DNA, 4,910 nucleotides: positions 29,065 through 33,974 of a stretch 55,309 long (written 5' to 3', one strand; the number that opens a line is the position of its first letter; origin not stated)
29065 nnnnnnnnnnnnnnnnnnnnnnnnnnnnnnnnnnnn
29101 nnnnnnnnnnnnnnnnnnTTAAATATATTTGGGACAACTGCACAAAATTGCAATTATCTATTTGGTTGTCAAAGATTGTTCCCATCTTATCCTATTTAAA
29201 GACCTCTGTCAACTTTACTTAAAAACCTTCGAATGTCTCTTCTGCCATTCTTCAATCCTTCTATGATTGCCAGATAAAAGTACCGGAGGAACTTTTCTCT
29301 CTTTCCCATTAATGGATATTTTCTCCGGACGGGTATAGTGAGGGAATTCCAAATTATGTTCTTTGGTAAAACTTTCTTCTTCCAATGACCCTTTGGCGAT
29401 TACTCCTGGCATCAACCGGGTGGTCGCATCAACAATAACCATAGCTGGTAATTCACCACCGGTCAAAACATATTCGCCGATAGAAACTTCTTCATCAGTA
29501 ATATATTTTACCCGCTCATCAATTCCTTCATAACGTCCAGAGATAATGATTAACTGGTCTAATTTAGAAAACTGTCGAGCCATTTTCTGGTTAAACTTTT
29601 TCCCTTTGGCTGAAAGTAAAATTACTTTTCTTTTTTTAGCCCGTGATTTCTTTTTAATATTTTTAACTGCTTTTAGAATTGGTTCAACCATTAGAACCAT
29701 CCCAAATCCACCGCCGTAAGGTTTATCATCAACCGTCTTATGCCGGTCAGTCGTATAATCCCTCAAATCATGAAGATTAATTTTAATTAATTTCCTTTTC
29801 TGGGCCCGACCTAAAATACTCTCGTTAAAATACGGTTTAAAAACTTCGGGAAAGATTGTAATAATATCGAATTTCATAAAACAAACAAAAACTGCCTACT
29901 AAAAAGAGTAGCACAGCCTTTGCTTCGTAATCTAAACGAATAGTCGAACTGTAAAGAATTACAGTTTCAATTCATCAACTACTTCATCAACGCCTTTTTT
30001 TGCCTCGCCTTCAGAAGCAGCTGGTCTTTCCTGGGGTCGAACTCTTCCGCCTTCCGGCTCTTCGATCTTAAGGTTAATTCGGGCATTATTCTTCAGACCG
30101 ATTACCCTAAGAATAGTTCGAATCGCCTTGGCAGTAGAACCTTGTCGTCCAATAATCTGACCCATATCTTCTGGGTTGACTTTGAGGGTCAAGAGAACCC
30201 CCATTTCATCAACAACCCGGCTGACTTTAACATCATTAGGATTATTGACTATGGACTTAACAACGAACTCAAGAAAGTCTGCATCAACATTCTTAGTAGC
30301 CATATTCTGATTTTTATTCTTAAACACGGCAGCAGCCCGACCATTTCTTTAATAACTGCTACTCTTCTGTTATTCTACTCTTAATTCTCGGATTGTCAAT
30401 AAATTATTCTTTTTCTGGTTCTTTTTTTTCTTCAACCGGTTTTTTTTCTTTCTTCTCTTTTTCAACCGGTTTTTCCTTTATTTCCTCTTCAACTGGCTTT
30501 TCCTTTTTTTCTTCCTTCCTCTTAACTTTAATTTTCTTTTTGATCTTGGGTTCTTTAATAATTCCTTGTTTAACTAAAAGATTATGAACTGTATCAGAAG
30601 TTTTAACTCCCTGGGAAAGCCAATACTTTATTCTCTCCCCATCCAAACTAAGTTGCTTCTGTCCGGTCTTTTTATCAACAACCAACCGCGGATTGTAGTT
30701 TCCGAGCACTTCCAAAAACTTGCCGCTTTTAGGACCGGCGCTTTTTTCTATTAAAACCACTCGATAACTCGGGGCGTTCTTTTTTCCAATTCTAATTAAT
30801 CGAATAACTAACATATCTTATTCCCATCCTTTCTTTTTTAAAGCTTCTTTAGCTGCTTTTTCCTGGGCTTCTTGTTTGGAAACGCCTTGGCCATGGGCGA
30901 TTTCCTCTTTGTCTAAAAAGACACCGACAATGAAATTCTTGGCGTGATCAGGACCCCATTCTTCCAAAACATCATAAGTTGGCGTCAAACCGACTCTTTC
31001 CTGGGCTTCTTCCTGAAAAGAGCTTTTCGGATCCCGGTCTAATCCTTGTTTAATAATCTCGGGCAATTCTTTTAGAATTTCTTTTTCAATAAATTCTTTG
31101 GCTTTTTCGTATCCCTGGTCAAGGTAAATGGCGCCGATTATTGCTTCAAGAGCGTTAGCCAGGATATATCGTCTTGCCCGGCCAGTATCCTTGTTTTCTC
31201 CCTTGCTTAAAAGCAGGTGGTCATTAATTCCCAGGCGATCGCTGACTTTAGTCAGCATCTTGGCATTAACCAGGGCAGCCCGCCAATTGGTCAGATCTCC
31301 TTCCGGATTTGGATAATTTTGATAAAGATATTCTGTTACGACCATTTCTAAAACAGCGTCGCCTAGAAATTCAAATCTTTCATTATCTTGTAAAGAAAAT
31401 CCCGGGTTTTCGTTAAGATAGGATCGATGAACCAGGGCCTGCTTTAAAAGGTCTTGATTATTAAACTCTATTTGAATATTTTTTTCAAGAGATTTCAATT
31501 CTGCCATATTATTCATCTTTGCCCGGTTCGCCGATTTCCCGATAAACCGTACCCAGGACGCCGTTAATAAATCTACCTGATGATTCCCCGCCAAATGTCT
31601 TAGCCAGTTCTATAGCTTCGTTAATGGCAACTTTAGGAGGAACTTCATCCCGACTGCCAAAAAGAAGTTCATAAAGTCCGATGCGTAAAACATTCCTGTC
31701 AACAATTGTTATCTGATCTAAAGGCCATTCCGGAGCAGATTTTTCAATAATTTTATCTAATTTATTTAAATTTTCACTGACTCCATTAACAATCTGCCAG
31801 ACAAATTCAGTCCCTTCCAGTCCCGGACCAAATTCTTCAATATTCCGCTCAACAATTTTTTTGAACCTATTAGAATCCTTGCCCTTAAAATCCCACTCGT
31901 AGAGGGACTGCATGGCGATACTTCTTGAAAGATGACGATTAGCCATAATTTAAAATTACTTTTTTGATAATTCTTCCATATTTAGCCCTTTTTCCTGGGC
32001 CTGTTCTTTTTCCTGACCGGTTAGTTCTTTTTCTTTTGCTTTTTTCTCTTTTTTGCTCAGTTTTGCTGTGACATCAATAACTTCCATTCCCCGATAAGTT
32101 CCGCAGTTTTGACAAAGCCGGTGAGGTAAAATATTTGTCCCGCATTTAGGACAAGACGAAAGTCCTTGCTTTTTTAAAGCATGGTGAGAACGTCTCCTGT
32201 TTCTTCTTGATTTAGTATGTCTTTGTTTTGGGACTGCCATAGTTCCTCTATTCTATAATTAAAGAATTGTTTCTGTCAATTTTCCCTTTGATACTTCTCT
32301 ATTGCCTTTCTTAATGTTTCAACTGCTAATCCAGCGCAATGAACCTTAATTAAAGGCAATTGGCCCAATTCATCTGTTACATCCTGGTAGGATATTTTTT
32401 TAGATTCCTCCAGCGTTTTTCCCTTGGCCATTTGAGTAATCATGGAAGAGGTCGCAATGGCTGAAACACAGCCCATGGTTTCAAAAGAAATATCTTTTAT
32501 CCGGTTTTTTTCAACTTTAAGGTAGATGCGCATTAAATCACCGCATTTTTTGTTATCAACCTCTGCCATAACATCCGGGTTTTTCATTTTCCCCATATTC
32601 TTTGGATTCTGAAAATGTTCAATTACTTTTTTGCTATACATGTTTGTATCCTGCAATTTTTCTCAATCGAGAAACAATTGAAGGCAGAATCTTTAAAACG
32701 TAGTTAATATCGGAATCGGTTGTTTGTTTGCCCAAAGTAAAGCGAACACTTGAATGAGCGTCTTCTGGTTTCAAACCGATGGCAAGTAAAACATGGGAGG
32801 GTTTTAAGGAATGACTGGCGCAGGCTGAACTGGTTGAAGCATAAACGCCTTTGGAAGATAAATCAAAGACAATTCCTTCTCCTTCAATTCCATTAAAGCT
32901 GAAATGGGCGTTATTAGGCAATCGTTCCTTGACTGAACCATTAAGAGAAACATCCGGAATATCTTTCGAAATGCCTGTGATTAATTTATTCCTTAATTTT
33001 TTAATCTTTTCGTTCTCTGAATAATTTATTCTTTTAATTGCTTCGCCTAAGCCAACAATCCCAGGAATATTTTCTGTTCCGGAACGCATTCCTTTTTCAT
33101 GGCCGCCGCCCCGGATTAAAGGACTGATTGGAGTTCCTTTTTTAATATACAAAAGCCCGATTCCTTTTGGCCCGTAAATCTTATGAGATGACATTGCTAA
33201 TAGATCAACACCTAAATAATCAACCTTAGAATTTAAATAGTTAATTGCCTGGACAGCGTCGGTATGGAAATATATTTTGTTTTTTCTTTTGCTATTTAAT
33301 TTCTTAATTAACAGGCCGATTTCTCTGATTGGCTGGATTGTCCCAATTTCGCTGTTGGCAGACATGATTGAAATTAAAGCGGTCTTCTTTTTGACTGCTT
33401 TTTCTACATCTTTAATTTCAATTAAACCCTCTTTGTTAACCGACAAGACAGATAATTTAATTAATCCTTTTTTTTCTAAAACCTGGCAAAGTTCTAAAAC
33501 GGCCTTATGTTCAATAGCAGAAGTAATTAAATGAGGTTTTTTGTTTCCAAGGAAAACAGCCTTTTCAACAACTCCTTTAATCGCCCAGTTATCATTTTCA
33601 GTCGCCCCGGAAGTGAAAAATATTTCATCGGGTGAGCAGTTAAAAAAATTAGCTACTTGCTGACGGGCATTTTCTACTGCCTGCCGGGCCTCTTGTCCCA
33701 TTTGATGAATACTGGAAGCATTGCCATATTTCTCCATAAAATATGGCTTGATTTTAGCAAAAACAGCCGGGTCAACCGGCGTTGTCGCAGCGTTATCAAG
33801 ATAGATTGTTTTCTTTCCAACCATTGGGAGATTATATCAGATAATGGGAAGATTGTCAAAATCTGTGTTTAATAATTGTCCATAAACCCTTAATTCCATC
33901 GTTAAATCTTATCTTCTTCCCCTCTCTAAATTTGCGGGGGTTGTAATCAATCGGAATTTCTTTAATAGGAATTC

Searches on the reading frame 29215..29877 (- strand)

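Call 48: search_protein_families(library=pfam, proteins=[window:29215-29877:-], max_evalue=0.001)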
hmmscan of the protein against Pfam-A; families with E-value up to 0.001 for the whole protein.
window:29215-29877:- (220 aa): 1 family
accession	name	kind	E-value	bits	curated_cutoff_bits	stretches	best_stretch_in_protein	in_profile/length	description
PF01746.26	tRNA_m1G_MT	-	2.5e-58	197.4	27.3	1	23-216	2-186/195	tRNA (Guanine-1)-methyltransferase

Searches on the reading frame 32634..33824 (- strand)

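Call 48: search_protein_families(library=pfam, proteins=[window:32634-33824:-], max_evalue=0.001)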
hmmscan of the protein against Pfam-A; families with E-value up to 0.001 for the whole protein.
window:32634-33824:- (396 aa): 1 family
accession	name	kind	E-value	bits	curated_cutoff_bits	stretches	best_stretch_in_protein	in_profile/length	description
PF00266.25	Aminotran_5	-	1.1e-76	258.7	21.5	1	7-375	1-370/371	Aminotransferase class-V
